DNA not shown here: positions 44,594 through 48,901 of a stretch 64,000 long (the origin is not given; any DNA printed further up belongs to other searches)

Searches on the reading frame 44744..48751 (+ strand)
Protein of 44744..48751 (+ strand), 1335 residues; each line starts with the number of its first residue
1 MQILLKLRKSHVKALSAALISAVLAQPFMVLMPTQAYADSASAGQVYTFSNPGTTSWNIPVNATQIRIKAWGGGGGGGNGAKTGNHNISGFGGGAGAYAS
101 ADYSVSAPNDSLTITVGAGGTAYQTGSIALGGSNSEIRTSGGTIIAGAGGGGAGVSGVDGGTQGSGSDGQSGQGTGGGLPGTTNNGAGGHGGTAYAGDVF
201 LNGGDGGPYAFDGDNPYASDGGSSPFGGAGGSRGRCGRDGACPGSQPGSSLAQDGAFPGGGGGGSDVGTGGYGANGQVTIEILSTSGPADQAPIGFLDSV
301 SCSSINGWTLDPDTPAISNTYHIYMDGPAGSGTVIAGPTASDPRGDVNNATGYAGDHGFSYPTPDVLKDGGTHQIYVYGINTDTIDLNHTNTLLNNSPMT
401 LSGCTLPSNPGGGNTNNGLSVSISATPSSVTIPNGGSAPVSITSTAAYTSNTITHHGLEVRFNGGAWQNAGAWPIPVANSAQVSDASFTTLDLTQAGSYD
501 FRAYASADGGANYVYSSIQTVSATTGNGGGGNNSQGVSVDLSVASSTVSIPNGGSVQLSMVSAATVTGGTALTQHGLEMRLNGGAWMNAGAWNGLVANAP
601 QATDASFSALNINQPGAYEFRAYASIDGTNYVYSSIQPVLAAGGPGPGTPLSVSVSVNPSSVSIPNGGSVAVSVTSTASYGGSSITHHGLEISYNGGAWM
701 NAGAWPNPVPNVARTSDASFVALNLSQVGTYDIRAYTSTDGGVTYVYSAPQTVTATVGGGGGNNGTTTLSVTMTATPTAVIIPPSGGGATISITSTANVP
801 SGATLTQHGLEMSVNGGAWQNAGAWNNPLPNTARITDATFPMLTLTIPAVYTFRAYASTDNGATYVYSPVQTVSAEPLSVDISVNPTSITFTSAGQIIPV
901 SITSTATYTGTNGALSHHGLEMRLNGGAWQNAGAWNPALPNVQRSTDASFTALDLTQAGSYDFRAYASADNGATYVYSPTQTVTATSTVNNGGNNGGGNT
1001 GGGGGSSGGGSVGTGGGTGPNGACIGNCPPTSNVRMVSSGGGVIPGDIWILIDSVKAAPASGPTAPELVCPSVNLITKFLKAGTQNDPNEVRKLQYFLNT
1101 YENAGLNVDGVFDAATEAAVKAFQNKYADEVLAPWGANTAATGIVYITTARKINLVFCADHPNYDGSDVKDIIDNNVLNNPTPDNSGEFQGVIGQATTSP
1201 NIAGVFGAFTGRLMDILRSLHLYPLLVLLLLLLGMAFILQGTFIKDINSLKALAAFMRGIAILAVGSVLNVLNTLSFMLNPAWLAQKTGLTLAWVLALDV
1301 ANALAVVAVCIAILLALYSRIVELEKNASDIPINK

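Call 30: search_protein_families(library=pfam, proteins=[window:44744-48751:+], max_evalue=0.00001)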
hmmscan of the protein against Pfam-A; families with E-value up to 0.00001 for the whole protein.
window:44744-48751:+ (1335 aa): 2 families
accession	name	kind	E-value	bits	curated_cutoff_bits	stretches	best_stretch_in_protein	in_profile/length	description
PF21722.4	Gly_rich_2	-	1.1e-14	55.4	24.3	1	52-281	3-224/226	Glycine-rich domain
PF01471.23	PG_binding_1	-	5.7e-08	33.3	23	1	1089-1127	3-41/57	Putative peptidoglycan binding domain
